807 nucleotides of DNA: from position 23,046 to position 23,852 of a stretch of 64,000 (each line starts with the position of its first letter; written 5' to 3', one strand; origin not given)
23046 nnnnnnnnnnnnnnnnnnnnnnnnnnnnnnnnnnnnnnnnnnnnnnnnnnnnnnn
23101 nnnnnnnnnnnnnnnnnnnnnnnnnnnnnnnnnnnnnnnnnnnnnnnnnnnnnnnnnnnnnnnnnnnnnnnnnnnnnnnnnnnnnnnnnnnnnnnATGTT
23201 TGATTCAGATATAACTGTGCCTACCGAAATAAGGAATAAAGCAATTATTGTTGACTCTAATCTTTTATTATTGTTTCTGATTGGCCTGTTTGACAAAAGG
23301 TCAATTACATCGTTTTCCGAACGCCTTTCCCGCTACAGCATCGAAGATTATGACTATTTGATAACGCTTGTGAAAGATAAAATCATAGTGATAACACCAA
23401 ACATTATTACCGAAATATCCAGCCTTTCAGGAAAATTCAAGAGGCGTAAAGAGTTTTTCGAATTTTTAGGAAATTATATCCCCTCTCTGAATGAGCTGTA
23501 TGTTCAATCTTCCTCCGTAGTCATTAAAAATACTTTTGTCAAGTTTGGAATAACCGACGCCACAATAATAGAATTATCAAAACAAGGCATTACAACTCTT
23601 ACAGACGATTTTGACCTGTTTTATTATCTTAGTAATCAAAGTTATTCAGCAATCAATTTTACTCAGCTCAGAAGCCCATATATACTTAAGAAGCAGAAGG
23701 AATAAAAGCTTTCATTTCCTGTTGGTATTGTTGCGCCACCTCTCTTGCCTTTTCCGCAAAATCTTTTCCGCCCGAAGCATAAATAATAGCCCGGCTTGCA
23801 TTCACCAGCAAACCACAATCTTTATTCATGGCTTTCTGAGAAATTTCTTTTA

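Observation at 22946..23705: Overlapping two-gene cassette: small PepSY-like protein plus PIN-like nuclease in an AT-rich islet (candidate toxin-antitoxin / defence pair)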

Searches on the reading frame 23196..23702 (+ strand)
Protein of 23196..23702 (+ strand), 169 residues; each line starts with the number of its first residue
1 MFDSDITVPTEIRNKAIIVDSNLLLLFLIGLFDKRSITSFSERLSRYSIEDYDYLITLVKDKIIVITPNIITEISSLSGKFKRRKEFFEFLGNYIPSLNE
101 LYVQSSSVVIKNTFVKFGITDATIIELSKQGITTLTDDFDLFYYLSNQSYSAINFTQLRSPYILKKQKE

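Call 4: search_protein_families(library=pfam, proteins=[window:23196-23702:+], max_evalue=1)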
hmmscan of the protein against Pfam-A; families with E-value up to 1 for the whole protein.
window:23196-23702:+ (169 aa): 1 family
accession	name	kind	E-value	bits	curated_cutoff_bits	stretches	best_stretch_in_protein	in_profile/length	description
PF11868.13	DUF3388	-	0.12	12.2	25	0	45-74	150-179/190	Protein of unknown function (DUF3388)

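Call 5: search_protein_families(library=padloc, proteins=[window:23196-23702:+], max_evalue=1)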
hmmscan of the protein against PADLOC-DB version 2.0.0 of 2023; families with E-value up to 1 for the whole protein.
window:23196-23702:+ (169 aa): 0 families

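Call 6: search_protein_families(library=ncbifam, proteins=[window:23196-23702:+], max_evalue=1)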
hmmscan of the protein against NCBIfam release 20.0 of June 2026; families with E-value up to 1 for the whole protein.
window:23196-23702:+ (169 aa): 0 families

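Call 7: find_homologous_proteins(query=window:23196-23702:+)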
Query window:23196-23702:+ (169 aa): 5 proteins with E <= 0.001 among 56 candidates.
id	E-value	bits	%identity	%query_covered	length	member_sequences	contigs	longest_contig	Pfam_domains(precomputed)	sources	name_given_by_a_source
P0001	4.7e-99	347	100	100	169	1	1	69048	-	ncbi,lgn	-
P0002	5.5e-84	298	86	100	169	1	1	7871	-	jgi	jgi:hypothetical protein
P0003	1.8e-78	280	85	98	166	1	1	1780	-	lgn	-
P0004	1.5e-14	73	35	89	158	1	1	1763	-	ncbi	-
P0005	1.0e-10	60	34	87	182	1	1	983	-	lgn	-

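Call 12: find_encoding_contigs(protein=P0004, flank=5000)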
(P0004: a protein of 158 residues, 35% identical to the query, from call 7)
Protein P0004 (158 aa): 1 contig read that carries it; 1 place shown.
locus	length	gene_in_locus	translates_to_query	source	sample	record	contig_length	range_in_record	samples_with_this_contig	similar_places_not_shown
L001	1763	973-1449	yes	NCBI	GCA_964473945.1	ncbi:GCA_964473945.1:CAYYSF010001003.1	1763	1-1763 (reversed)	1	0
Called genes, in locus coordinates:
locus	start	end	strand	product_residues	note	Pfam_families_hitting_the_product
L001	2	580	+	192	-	?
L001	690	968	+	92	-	-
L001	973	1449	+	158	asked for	-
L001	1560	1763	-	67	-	?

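Call 13: find_encoding_contigs(protein=P0002, flank=6000)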
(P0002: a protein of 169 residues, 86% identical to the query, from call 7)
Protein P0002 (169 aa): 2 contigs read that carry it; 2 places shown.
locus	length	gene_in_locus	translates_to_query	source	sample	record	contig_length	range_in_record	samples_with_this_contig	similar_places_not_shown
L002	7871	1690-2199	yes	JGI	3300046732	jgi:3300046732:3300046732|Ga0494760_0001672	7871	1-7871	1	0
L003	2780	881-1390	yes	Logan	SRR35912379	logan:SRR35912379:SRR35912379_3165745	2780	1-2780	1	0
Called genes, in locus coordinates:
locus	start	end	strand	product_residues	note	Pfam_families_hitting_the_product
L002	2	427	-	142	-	?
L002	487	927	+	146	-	-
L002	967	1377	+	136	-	PF03795:YCII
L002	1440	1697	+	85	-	-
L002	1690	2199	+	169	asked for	-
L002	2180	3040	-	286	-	PF00215:OMPdecase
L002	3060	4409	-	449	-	PF01266:DAO (faint), PF01494:FAD_binding_3, PF07992:Pyr_redox_2 (faint)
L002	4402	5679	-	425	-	PF00266:Aminotran_5, PF22580:KYNU_C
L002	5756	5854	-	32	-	-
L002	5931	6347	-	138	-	PF01042:Ribonuc_L-PSP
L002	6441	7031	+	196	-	PF01966:HD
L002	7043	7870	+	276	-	?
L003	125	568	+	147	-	PF03795:YCII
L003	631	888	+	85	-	-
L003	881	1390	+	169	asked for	-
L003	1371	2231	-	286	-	PF00215:OMPdecase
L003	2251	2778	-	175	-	?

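Call 20: search_protein_representatives(alignment_id=A1)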
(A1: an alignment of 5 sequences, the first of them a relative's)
Query: 5 sequences, 163 profile positions. Proteins with E-value up to 0.001 (for the whole library): 3432; up to 1e-10: 2373; up to 1e-30: 137. The best 150 are listed.
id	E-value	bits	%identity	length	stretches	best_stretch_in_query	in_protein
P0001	5.4e-78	276.8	-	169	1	3-163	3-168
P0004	8.1e-62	224.2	-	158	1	9-161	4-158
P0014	4.7e-42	159.9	-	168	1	10-156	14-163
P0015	6.4e-42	159.5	-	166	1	7-158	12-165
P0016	9.3e-40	152.5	-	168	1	8-159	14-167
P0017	3.5e-39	150.6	-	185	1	7-156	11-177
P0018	5.2e-39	150.0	-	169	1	7-160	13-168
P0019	8.3e-37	142.9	-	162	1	8-158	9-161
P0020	8.5e-37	142.8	-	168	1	6-156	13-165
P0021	9.9e-37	142.6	-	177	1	7-158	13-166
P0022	1.4e-36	142.1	-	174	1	7-158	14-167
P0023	2.2e-36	141.5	-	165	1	8-158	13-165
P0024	2.3e-36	141.4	-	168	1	9-155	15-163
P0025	3.9e-36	140.7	-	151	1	13-158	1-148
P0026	3.9e-36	140.7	-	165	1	8-158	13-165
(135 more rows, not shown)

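Call 22: search_protein_families(library=pfam, alignment_id=A3, max_evalue=0.1)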
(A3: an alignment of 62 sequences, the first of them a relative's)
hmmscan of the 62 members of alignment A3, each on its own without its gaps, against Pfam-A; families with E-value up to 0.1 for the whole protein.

A. member 1, P0001 (169 aa): 0 families

B. families by the number of members that match (of 62 scanned): 27 families (the first 25 are shown)
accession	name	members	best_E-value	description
PF02639.20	DUF188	7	0.0021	Uncharacterized BCR, YaiI/YqxD family COG1671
PF01850.27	PIN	5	6.2e-06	PIN domain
PF20698.3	PIN-TPR-GreABC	3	0.00023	PIN domain associated with the TPR-GreAB-C-PIN system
PF18477.7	PIN_9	3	0.024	PIN like domain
PF13470.12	PIN_3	3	0.049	PIN domain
PF18480.7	DUF5615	2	0.0094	Domain of unknown function (DUF5615)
PF00687.26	Ribosomal_L1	2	0.068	Ribosomal protein L1p/L10e family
PF10111.15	Glyco_tranf_2_2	1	0.0014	Glycosyltransferase like family 2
PF21832.1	DUF6892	1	0.0092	Family of unknown function (DUF6892)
PF13873.12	Myb_DNA-bind_5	1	0.017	Myb/SANT-like DNA-binding domain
PF10629.15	CMI2B-like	1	0.025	Ciliary microtubule inner protein 2B-like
PF05476.16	PET122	1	0.03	PET122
PF06433.17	Me-amine-dh_H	1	0.035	Methylamine dehydrogenase heavy chain (MADH)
PF14260.11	zf-C4pol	1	0.038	C4-type zinc-finger of DNA polymerase delta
PF21136.3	MUS81-like_WH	1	0.044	Crossover junction endonuclease MUS81-like, winged helix domain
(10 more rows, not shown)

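Call 23: search_solved_structures(query=A3, max_evalue=10, show_alignments=3)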
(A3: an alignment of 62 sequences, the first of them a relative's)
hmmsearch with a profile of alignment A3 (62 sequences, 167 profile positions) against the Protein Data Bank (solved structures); distinct sequences matched with E-value up to 10: 2.
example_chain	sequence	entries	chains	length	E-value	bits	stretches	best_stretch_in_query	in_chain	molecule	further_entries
5x3t_B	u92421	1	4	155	0.29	13.9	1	53-147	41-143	Ribonuclease VapC26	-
4nrw_A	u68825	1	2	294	1.4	11.7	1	112-150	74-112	formamidopyrimidine-DNA glycosylase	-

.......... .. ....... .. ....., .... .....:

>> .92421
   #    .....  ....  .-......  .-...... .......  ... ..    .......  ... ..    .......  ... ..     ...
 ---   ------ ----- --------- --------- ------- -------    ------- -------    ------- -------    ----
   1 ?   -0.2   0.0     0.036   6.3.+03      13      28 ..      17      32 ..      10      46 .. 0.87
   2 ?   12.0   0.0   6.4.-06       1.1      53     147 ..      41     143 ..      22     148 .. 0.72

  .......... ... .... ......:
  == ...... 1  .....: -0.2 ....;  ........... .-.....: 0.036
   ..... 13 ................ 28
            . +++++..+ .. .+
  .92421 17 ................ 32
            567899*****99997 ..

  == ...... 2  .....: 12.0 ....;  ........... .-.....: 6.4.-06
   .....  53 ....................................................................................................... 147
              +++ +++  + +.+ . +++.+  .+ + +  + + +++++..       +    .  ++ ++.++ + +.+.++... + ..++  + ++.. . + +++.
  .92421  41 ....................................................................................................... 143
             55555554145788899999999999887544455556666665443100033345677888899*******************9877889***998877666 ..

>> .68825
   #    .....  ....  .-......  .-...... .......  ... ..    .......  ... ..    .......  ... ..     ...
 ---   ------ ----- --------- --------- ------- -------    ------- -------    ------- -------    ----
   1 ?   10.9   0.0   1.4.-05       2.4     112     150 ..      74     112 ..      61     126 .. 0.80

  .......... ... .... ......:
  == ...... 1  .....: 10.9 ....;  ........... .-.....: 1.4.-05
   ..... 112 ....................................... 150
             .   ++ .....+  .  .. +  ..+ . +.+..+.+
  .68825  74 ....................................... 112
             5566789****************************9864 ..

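Call 27: find_encoding_contigs(protein=P0001, flank=2000, max_places=3)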
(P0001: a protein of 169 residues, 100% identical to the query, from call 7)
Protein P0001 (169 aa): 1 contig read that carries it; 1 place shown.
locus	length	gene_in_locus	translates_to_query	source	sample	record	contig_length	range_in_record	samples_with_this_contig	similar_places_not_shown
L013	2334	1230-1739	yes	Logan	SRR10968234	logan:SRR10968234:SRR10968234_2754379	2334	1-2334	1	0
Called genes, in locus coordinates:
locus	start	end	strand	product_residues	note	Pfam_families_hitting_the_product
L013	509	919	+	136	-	PF03795:YCII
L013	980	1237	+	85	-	-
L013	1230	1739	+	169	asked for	-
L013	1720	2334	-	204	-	?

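Call 29: find_related_loci(query=A1, collection=genome_contigs, flank=4000)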
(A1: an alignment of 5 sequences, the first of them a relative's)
Query A1 (169 aa) in genome_contigs; peptide patterns used: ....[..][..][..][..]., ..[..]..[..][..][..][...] (x = any residue, [..] = any of these).
111 stretches matched a pattern; 3 encode a relative of the query (tblastn E <= 1e-3); 3 distinct loci.
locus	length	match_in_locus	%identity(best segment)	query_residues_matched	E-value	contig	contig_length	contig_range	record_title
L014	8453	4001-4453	35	15-163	5e-25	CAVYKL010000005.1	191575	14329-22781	MAG: uncultured bacterium isolate MFD01275.bin.2.168 genome assembly, contig: contig_10963, whole genome shotgun sequenc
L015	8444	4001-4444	35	16-160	7e-20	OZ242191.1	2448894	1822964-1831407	MAG: Dehalococcoidia bacterium isolate de6f4d66-2acb-4fd1-9b53-abb1080e863f genome assembly, chromosome: 1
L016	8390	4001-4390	33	35-159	5e-14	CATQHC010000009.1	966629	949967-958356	MAG: Chloroflexota bacterium isolate 11a6ff70-42c8-4f36-b917-3d1cb5cddc1f genome assembly, contig: contig_9, whole genom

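Call 32: find_related_loci(query=A1, collection=viral_contigs, flank=5000)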
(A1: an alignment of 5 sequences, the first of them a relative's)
Query A1 (169 aa) in viral_contigs; peptide patterns used: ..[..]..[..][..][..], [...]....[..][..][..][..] (x = any residue, [..] = any of these).
89 stretches matched a pattern, but none encodes a relative of the query by tblastn (E <= 1e-3).

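Call 34: predict_structure(alignment_id=A3)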
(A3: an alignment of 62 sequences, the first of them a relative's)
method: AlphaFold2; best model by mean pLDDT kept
length: 169 residues; sequences in the alignment: 62
mean_pLDDT: 91.2   pTM: 0.85
mean pLDDT of the five models: 91.2, 90.9, 90.7, 90.6, 90.5
residues with pLDDT >= 90: 134; 70-90: 22; 50-70: 9; < 50: 4
segments of 3 or more residues with pLDDT < 50: 1-4
pLDDT, mean of each block of 10 residues (from residue 1): 57 83 96 94 92 94 95 92 95 97 96 96 97 96 97 93 79
secondary structure, 60 per line:
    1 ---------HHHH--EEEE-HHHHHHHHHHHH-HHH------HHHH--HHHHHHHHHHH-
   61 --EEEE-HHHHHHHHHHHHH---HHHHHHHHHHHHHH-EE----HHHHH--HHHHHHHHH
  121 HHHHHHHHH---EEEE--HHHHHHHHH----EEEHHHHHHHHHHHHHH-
elements in order: H10-13 E16-19 H21-32 H43-46 H49-59 E63-66 H68-80 H84-97 H105-109 H112-129 E133-136 H139-147 E152-154 H155-168

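Call 48: search_dna_similar(query=P0014, collection=plasmids, mode=protein, max_evalue=0.001, max_rows=25)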
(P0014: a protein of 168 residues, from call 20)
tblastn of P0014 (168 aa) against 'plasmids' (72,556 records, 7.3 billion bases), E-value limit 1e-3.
Records with a match: 5; places in all: 5; records where one place covers at least 80% of the query: 5.
Best place of each record, by identity: <60% 5.
By first word of the organism name: Nostoc 2; Allocoleopsis 1; Leptolyngbya 1; Kovacikia 1.
By predicted mobility (MOB-suite, as given by PLSDB): non-mobilizable 4; conjugative 1.
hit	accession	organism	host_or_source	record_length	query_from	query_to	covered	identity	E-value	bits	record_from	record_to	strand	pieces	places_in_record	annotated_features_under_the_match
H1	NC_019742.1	Allocoleopsis franciscana PCC 7113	-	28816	2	161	95%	43.1%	3e-27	113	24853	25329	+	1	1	PIN domain-containing protein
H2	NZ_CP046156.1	Leptolyngbya sp. BL0902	cell culture,open pond on an algae farm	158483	17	161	86%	45.5%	2e-26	111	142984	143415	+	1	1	PIN domain-containing protein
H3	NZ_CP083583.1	Kovacikia minuta CCNUW1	cell culture,fresh water lake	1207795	6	161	93%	41.0%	1e-23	103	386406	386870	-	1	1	record has no annotation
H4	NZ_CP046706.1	Nostoc sp. ATCC 53789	-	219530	2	161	95%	40.0%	2e-22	100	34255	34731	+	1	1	PIN domain-containing protein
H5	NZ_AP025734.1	Nostoc cf. commune SO-36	-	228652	7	161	92%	41.3%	2e-23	102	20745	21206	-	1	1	PIN domain-containing protein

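Call 49: search_dna_similar(query=P0014, collection=phages, mode=protein, max_evalue=0.001, max_rows=15)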
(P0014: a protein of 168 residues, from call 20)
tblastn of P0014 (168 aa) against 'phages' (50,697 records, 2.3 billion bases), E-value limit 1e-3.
No match.

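Call 51: get_annotated_region(hit=H1, flank=2500)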
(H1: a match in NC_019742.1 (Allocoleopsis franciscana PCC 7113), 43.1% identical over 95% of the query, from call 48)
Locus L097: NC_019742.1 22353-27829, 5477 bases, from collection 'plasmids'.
description: Allocoleopsis franciscana PCC 7113 plasmid pMIC7113.06, complete sequence
organism: Allocoleopsis franciscana PCC 7113 (NCBI taxid 1173027)
taxonomy: Bacteria; Cyanobacteriota; Cyanophyceae; Coleofasciculales; Coleofasciculaceae; Allocoleopsis; Allocoleopsis franciscana; Allocoleopsis franciscana PCC 7113
host: -; source: -; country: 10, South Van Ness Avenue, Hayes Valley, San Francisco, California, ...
typing (MOB-suite, as given by PLSDB): non-mobilizable
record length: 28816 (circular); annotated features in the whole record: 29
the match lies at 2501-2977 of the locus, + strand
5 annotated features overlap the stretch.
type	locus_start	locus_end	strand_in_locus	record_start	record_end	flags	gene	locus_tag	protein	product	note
CDS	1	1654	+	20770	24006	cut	-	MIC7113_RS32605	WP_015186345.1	DUF499 domain-containing protein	-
CDS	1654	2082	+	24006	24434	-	-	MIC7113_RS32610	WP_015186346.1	hypothetical protein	-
CDS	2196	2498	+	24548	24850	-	-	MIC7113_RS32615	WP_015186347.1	hypothetical protein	-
CDS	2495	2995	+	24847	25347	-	-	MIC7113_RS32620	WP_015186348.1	PIN domain-containing protein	-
CDS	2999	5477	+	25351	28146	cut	-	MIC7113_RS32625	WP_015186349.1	DUF1156 domain-containing protein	-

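Call 52: get_annotated_region(hit=H2, flank=2500)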
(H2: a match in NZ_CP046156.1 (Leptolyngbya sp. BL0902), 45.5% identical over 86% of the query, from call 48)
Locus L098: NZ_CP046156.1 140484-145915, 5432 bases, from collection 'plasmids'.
description: Leptolyngbya sp. BL0902 plasmid unnamed1, complete sequence
organism: Leptolyngbya sp. BL0902 (NCBI taxid 1115757)
taxonomy: Bacteria; Cyanobacteriota; Cyanophyceae; Leptolyngbyales; Leptolyngbyaceae; Leptolyngbya; Leptolyngbya sp. BL0902
host: -; source: cell culture,open pond on an algae farm; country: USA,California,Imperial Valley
typing (MOB-suite, as given by PLSDB): non-mobilizable
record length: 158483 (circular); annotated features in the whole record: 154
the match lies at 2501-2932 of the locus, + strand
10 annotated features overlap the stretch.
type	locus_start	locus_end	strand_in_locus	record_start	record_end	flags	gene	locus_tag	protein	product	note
CDS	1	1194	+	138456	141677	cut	-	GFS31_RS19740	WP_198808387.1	DUF499 domain-containing protein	-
CDS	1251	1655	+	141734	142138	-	-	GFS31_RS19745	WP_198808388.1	four helix bundle protein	-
CDS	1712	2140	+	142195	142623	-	-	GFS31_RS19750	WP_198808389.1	hypothetical protein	-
CDS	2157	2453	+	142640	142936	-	-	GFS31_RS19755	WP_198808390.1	hypothetical protein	-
CDS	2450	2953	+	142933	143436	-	-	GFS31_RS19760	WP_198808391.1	PIN domain-containing protein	-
CDS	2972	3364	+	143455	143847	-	-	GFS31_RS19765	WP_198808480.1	hypothetical protein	-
CDS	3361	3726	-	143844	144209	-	-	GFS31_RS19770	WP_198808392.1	DUF5615 family PIN-like protein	-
CDS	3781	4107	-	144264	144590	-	-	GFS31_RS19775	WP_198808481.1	DUF433 domain-containing protein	-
CDS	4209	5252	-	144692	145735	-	-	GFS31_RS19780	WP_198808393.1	macro domain-containing protein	-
CDS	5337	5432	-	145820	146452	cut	-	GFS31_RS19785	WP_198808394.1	DUF4433 domain-containing protein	-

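Call 53: get_annotated_region(hit=H4, flank=2500)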
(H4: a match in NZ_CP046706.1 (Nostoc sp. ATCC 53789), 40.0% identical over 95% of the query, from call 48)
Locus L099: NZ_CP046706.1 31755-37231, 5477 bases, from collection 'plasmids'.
description: Nostoc sp. ATCC 53789 plasmid pNsp_c, complete sequence
organism: Nostoc sp. ATCC 53789 (NCBI taxid 76335)
taxonomy: Bacteria; Cyanobacteriota; Cyanophyceae; Nostocales; Nostocaceae; Nostoc; Nostoc sp. ATCC 53789
host: -; source: -; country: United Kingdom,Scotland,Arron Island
typing (MOB-suite, as given by PLSDB): non-mobilizable; replicon rep_cluster_317; mating-pair formation MPF_T
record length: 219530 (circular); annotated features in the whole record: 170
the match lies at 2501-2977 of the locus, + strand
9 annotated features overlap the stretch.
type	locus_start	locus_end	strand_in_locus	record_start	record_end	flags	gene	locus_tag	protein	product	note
CDS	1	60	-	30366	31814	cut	-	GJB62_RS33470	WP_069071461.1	ThiF family adenylyltransferase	-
CDS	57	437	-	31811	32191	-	-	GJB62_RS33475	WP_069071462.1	hypothetical protein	-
CDS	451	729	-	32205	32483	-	-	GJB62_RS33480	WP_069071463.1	multiubiquitin domain-containing protein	-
CDS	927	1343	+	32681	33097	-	-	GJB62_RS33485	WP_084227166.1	helix-turn-helix transcriptional regulator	-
CDS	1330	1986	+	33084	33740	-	-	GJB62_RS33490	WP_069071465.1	ImmA/IrrE family metallo-endopeptidase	-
CDS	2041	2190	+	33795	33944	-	-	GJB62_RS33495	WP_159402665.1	hypothetical protein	-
CDS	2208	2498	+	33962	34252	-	-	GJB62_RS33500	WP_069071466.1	hypothetical protein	-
CDS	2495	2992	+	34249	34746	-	-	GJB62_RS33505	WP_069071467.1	PIN domain-containing protein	-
CDS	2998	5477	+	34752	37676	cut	-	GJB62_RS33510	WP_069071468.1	DUF1156 domain-containing protein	-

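Call 54: get_annotated_region(hit=H5, flank=2500)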
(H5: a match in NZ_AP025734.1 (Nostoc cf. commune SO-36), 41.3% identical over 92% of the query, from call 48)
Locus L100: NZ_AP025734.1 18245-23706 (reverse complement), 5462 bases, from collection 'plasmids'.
description: Nostoc cf. commune SO-36 plasmid pANSO36B, complete sequence
organism: Nostoc cf. commune SO-36 (NCBI taxid 449208)
taxonomy: Bacteria; Cyanobacteriota; Cyanophyceae; Nostocales; Nostocaceae; Nostoc; Nostoc commune; Nostoc cf. commune SO-36
host: -; source: -; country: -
typing (MOB-suite, as given by PLSDB): conjugative; relaxase MOBP; mating-pair formation MPF_T
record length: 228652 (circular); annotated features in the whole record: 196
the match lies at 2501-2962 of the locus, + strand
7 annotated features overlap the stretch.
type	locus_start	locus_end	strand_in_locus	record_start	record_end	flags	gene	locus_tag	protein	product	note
CDS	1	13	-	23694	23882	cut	-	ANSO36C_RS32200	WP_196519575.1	hypothetical protein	-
CDS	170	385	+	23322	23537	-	-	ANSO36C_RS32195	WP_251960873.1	helix-turn-helix transcriptional regulator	-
CDS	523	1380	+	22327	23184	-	-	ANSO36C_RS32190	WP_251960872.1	ImmA/IrrE family metallo-endopeptidase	-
CDS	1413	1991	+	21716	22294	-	-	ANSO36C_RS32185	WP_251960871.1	nuclease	-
CDS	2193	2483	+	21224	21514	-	-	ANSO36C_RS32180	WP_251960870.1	hypothetical protein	-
CDS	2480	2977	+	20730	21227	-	-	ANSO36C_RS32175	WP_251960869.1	PIN domain-containing protein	-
CDS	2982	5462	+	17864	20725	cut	-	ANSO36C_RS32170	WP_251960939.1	DUF1156 domain-containing protein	-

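Call 55: search_protein_families(library=pfam, proteins=[L097:1654-2082:+, L098:2972-3364:+], max_evalue=0.001)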
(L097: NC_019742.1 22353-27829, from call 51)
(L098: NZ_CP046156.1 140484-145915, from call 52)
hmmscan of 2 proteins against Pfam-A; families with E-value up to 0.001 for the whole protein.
L097:1654-2082:+ (142 aa): 1 family
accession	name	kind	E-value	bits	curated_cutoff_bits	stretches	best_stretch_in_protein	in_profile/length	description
PF24728.1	DUF7680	-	1.1e-47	162.2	24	1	4-142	1-141/141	Domain of unknown function (DUF7680)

L098:2972-3364:+ (130 aa): 0 families

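Call 56: search_protein_families(library=padloc, proteins=[L097:2196-2498:+, L097:2495-2995:+, L097:1654-2082:+], max_evalue=0.001)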
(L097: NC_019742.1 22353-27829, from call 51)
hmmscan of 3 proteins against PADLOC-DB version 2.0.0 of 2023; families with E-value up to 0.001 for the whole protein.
L097:2196-2498:+ (100 aa): 0 families

L097:2495-2995:+ (166 aa): 0 families

L097:1654-2082:+ (142 aa): 0 families

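Call 85: search_protein_families(library=phrogs, proteins=[window:23196-23702:+, P0014], max_evalue=0.01)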
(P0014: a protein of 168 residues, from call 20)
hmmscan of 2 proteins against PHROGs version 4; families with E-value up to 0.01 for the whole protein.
window:23196-23702:+ (169 aa): 1 family
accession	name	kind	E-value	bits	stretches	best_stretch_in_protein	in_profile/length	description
phrog_15516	-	other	0.0012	19.3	1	52-94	145-187/214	methyltransferase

P0014 (168 aa): 0 families
